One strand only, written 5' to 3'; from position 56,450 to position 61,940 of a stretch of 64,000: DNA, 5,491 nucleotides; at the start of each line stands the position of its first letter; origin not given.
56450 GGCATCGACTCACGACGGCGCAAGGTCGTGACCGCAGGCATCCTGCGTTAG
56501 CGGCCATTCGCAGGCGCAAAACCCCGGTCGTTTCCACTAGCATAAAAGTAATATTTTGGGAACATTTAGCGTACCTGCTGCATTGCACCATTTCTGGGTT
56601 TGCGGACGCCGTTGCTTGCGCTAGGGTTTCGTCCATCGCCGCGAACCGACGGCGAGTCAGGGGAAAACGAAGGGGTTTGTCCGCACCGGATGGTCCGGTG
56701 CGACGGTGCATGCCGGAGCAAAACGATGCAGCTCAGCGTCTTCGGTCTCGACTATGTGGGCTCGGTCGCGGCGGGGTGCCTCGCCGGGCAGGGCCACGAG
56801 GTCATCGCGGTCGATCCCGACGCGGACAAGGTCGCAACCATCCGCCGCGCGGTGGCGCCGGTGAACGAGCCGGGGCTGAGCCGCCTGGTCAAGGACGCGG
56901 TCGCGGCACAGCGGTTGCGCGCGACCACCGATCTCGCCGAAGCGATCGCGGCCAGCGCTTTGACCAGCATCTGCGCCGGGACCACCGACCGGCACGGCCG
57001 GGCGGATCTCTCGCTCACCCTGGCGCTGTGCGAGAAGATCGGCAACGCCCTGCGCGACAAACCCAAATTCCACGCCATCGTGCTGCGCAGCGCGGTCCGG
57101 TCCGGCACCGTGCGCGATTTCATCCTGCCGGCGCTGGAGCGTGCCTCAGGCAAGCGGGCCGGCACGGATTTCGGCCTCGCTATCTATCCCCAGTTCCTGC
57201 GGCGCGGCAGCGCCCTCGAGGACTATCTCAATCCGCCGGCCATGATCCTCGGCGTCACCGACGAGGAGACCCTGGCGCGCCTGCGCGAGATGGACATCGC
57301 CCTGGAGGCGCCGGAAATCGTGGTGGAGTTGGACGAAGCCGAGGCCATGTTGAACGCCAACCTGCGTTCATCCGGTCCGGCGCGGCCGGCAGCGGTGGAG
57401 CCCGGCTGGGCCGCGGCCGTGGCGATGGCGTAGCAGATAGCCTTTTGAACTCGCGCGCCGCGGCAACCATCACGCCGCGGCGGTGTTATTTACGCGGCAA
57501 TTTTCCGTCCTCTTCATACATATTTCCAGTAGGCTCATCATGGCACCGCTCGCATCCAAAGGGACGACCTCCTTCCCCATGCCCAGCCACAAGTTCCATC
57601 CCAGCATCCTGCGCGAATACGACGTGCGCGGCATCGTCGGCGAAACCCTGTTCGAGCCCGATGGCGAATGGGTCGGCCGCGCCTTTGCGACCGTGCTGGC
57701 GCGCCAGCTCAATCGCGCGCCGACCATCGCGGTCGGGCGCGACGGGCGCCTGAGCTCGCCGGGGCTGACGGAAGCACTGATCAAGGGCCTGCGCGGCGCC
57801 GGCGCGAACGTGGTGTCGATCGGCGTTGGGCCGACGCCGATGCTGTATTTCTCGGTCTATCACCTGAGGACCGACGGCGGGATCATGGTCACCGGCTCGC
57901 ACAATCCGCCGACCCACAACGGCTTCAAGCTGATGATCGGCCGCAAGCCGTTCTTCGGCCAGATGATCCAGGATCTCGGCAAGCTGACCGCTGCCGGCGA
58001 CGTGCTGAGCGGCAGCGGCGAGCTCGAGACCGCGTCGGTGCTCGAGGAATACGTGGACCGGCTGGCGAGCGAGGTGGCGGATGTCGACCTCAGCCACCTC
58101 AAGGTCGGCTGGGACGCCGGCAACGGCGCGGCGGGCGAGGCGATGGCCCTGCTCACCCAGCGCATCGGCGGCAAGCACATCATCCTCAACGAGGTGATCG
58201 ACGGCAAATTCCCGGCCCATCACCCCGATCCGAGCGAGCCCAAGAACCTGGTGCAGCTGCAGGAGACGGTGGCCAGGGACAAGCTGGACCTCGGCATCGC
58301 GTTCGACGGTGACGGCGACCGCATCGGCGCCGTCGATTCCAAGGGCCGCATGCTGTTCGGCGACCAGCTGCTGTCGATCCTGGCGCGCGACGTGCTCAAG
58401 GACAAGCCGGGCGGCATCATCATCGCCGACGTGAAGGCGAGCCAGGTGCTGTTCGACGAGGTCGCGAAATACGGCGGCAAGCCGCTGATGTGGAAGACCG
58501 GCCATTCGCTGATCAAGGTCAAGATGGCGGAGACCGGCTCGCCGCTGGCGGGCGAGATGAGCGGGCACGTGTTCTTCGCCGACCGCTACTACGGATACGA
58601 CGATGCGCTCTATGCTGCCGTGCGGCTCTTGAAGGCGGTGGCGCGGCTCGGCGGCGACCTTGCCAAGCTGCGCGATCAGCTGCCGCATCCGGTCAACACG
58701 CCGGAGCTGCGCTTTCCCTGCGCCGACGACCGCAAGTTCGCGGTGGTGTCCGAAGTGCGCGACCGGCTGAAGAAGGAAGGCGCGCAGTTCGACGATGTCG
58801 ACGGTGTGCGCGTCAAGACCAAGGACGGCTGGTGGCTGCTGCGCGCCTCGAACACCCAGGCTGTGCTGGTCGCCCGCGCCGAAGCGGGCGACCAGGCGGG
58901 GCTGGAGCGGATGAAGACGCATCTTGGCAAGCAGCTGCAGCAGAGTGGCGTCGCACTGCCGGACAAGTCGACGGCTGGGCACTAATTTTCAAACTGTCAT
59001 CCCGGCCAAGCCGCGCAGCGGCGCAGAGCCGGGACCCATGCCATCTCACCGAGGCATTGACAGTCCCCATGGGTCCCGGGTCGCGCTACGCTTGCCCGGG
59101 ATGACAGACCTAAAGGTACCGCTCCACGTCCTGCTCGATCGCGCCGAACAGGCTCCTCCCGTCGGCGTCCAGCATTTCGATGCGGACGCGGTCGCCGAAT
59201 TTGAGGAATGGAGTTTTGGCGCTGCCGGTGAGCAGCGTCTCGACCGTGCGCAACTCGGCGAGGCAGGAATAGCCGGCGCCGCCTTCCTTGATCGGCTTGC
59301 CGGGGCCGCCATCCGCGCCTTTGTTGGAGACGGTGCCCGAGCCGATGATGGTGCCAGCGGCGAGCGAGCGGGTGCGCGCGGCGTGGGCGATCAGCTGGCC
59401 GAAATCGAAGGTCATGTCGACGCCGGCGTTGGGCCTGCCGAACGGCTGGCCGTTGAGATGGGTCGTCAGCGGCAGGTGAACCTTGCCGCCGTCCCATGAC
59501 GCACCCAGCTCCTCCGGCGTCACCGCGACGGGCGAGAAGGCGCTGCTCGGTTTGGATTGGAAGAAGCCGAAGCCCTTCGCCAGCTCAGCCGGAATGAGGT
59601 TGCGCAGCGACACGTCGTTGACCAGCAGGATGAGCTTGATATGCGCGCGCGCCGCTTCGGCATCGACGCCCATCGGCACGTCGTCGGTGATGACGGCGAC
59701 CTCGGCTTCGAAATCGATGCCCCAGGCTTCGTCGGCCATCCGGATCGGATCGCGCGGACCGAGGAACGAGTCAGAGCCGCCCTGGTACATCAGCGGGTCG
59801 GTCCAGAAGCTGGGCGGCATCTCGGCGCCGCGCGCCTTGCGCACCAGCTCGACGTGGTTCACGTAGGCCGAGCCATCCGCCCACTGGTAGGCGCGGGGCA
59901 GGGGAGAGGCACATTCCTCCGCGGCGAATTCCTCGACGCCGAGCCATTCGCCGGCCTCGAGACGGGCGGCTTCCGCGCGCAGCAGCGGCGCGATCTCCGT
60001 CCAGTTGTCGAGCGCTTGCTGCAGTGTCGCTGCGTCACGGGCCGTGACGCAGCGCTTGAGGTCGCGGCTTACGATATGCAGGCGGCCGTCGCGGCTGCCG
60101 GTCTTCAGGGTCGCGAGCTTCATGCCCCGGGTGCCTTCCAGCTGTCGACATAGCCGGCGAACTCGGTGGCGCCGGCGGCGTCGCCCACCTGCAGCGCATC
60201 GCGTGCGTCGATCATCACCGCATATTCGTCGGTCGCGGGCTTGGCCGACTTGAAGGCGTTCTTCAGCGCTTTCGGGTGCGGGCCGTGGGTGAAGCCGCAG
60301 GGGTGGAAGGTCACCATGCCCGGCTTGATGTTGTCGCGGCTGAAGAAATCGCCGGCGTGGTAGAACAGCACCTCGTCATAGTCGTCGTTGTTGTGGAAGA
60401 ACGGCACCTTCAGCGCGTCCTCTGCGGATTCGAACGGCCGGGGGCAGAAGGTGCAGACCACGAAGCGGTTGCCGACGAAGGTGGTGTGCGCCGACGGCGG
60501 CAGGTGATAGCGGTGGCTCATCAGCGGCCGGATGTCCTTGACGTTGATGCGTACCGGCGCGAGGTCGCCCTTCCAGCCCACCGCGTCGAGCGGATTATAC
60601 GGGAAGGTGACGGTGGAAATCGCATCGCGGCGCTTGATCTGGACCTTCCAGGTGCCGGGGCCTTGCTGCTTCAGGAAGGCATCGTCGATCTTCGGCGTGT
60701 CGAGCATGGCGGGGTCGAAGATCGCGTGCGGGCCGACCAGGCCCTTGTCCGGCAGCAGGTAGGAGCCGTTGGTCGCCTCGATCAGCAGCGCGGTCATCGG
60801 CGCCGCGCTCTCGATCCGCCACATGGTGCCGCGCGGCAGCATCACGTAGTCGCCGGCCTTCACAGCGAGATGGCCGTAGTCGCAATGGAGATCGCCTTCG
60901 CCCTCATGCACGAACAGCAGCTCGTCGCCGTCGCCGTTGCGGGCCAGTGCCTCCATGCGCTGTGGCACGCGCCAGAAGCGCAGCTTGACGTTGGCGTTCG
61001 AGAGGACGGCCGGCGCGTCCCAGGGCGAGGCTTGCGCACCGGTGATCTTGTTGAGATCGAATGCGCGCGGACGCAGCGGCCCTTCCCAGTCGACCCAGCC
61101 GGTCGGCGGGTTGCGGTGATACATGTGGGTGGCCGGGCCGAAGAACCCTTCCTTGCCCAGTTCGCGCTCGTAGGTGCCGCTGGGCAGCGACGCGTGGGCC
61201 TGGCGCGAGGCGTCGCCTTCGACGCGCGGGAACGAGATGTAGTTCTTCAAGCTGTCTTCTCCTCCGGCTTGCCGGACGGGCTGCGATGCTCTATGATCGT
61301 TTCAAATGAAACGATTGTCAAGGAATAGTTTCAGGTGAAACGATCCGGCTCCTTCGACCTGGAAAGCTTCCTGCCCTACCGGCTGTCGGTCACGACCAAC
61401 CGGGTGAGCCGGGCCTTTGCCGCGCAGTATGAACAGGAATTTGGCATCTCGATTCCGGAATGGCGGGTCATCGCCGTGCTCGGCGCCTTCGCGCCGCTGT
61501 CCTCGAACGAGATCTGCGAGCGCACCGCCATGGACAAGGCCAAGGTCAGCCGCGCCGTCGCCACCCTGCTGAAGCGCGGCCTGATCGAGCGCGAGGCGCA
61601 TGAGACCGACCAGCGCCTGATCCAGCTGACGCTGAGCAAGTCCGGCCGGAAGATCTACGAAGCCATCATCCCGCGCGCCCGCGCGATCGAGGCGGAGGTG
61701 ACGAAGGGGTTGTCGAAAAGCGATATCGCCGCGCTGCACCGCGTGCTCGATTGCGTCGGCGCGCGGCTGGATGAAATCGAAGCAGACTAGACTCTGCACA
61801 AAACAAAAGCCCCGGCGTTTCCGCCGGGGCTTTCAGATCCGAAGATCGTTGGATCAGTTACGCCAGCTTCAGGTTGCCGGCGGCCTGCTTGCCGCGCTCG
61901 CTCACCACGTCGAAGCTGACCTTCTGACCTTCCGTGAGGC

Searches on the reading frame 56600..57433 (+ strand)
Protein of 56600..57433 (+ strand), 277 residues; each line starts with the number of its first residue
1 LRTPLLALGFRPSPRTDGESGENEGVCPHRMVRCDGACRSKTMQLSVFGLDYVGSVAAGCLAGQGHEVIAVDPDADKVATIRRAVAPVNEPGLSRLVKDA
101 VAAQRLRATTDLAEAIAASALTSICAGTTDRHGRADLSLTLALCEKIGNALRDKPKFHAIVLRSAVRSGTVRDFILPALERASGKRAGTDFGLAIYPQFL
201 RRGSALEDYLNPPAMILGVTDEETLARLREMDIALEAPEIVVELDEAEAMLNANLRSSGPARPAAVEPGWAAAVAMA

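Call 5: search_protein_families(library=pfam, proteins=[window:56600-57433:+])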
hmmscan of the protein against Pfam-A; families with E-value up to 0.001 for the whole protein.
window:56600-57433:+ (277 aa): 1 family
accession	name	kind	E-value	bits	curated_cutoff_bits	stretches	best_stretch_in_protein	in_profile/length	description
PF03721.20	UDPG_MGDP_dh_N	-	3.5e-41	141.3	27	1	43-230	1-186/187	UDP-glucose/GDP-mannose dehydrogenase family, NAD binding domain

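Call 7: search_protein_families(library=ncbifam, proteins=[window:56600-57433:+])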
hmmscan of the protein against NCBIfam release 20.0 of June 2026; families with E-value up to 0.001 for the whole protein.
window:56600-57433:+ (277 aa): 6 families
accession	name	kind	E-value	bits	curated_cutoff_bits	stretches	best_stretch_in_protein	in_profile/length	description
NF041297.1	UDPGDh_AglM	equivalog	3e-44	151.6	670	1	43-251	1-210/429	UDP-glucose 6-dehydrogenase AglM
TIGR03026.1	NDP-sugDHase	subfamily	8.5e-44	149.9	189.8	1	43-249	1-206/413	nucleotide sugar dehydrogenase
NF047673.2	TeichurnBiosyTuaD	equivalog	5.1e-28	98.4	700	1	44-250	3-204/439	UDP-glucose 6-dehydrogenase TuaD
NF040825.1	UDPMaNacDH_Arch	equivalog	7.6e-15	54.7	750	1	43-224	1-177/418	UDP-N-acetyl-D-mannosamine dehydrogenase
NF008286.0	PRK11064.1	equivalog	1.6e-10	40.1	459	1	44-170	5-125/420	UDP-N-acetyl-D-mannosamine dehydrogenase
NF011631.0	PRK15057.1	equivalog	4.7e-10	39.1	757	1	43-250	1-196/388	UDP-glucose 6-dehydrogenase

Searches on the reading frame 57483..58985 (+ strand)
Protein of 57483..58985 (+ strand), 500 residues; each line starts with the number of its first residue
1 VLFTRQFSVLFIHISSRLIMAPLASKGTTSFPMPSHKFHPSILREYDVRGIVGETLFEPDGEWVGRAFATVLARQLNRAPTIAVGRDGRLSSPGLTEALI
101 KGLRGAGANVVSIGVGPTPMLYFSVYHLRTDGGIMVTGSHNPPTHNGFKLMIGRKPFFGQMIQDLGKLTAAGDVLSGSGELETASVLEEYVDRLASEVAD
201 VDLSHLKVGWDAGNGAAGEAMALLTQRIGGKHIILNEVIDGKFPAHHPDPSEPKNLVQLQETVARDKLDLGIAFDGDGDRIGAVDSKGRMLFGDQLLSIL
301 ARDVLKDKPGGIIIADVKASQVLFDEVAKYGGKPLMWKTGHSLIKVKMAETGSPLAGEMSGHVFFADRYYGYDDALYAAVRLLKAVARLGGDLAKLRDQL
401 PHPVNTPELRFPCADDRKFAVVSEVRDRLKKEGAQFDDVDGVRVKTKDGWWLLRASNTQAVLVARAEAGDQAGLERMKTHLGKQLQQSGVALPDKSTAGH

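Call 5: search_protein_families(library=pfam, proteins=[window:57483-58985:+])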
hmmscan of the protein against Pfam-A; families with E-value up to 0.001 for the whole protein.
window:57483-58985:+ (500 aa): 4 families
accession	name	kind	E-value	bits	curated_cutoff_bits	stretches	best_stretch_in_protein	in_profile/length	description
PF02878.22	PGM_PMM_I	-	3.2e-31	108.3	22.5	1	43-152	4-113/138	Phosphoglucomutase/phosphomannomutase, alpha/beta/alpha domain I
PF02880.22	PGM_PMM_III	-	8.8e-24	84.3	20.7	1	293-401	2-112/115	Phosphoglucomutase/phosphomannomutase, alpha/beta/alpha domain III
PF02879.22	PGM_PMM_II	-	1e-21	77.8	29.3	1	188-288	1-103/103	Phosphoglucomutase/phosphomannomutase, alpha/beta/alpha domain II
PF00408.26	PGM_PMM_IV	-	1.2e-12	48.1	23.1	1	408-478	1-62/68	Phosphoglucomutase/phosphomannomutase, C-terminal domain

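Call 7: search_protein_families(library=ncbifam, proteins=[window:57483-58985:+])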
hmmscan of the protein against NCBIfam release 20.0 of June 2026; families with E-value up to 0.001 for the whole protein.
window:57483-58985:+ (500 aa): 7 families
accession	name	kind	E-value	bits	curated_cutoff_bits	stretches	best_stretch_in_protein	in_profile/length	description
NF046027.1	PhglucPhmanMutPgmG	equivalog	5e-217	721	600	1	35-494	2-459/460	phosphoglucomutase/phosphomannomutase PgmG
TIGR03990.1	Arch_GlmM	equivalog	2.9e-96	323.1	439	1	46-481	7-440/444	phosphoglucosamine mutase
NF007088.0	PRK09542.1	equivalog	3.9e-79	266.8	618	1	41-484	10-452/456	phosphomannomutase/phosphoglucomutase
NF011943.0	PRK15414.1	subfamily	2.7e-60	204.7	801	1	43-479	7-447/456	phosphomannomutase CpsG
TIGR01455.1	glmM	equivalog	9.8e-54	182.7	447.55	1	48-482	6-437/442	phosphoglucosamine mutase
NF005737.0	PRK07564.1-1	equivalog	2.6e-07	29.6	378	1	207-284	207-286/543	alpha-D-glucose phosphate-specific phosphoglucomutase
TIGR01132.1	pgm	equivalog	9e-06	24.4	778.05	0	131-305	139-335/546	phosphoglucomutase (alpha-D-glucose-1,6-bisphosphate-dependent)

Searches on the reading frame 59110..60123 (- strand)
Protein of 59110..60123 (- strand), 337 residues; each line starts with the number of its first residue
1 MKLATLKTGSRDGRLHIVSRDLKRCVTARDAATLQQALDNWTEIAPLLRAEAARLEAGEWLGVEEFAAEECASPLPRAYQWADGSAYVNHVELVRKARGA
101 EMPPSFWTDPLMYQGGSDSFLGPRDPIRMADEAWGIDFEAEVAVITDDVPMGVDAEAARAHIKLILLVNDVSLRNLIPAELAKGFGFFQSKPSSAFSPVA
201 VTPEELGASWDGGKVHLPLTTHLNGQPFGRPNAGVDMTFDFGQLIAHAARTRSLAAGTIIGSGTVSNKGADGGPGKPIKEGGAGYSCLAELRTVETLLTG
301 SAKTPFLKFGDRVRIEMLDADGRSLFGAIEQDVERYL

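Call 20: search_protein_families(library=pfam, proteins=[window:59110-60123:-])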
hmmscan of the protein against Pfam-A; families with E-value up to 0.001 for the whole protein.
window:59110-60123:- (337 aa): 2 families
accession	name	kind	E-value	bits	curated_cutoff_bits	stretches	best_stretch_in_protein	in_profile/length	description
PF01557.24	FAA_hydrolase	-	2e-38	132.7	23.9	1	81-333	3-213/214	Fumarylacetoacetate (FAA) hydrolase C-terminal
PF18288.6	FAA_hydro_N_2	-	2e-27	95.9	25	1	1-77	1-78/78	Fumarylacetoacetase N-terminal domain 2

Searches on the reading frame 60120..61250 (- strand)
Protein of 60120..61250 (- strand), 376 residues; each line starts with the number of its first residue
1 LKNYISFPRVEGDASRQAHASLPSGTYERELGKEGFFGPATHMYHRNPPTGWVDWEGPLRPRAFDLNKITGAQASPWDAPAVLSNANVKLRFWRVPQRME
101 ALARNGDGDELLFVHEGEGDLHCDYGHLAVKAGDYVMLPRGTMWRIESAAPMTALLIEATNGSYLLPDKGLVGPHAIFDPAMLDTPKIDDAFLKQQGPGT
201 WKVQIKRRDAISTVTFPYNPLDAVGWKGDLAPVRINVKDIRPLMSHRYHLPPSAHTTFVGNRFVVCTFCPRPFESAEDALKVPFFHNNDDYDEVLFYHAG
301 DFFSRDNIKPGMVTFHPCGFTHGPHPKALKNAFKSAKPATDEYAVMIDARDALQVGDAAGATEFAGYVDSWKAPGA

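Call 20: search_protein_families(library=pfam, proteins=[window:60120-61250:-])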
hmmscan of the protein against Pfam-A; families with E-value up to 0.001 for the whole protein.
window:60120-61250:- (376 aa): 3 families
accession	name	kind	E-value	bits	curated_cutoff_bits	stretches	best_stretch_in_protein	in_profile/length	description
PF20510.4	HgmA_N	-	1.7e-14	54.3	20.2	1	88-234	125-270/273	Homogentisate 1,2-dioxygenase N-terminal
PF07883.17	Cupin_2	-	2.6e-05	24.3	27.2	1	108-156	18-68/70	Cupin domain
PF04209.19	HgmA_C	-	2.7e-05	24.5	21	1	263-372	36-147/153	Homogentisate 1,2-dioxygenase C-terminal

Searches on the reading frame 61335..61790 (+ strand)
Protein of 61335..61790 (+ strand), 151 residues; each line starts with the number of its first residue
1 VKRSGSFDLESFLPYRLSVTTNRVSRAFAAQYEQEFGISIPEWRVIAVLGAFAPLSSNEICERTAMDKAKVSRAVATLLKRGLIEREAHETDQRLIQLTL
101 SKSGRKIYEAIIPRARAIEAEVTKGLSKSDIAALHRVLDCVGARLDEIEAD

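Call 20: search_protein_families(library=pfam, proteins=[window:61335-61790:+])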
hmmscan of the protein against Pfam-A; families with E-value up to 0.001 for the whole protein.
window:61335-61790:+ (151 aa): 8 families
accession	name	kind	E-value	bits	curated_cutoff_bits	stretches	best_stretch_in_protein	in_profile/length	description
PF12802.13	MarR_2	-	5.2e-16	59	27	1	36-94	1-60/61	MarR family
PF01047.28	MarR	-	2.4e-10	40.6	24.6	1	38-95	1-58/59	MarR family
PF09339.16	HTH_IclR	-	7.4e-07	29.3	22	1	44-87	4-51/52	IclR helix-turn-helix domain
PF01978.25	TrmB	-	2e-06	28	25.6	1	34-113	2-67/68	Sugar-specific transcriptional regulator TrmB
PF13463.12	HTH_27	-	4.9e-06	27.2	22.2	1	42-104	5-68/68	Winged helix DNA-binding domain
PF22381.2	Staph_reg_Sar_Rot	-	1.1e-05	25.9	27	1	31-111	5-85/85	Transcriptional regulator SarA/Rot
PF13412.12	HTH_24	-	7e-05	22.8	21.9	1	43-85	6-48/48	Winged helix-turn-helix DNA-binding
PF25212.1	HVO_A0114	-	0.00075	19.7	27.6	0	42-93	24-75/84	HVO_A0114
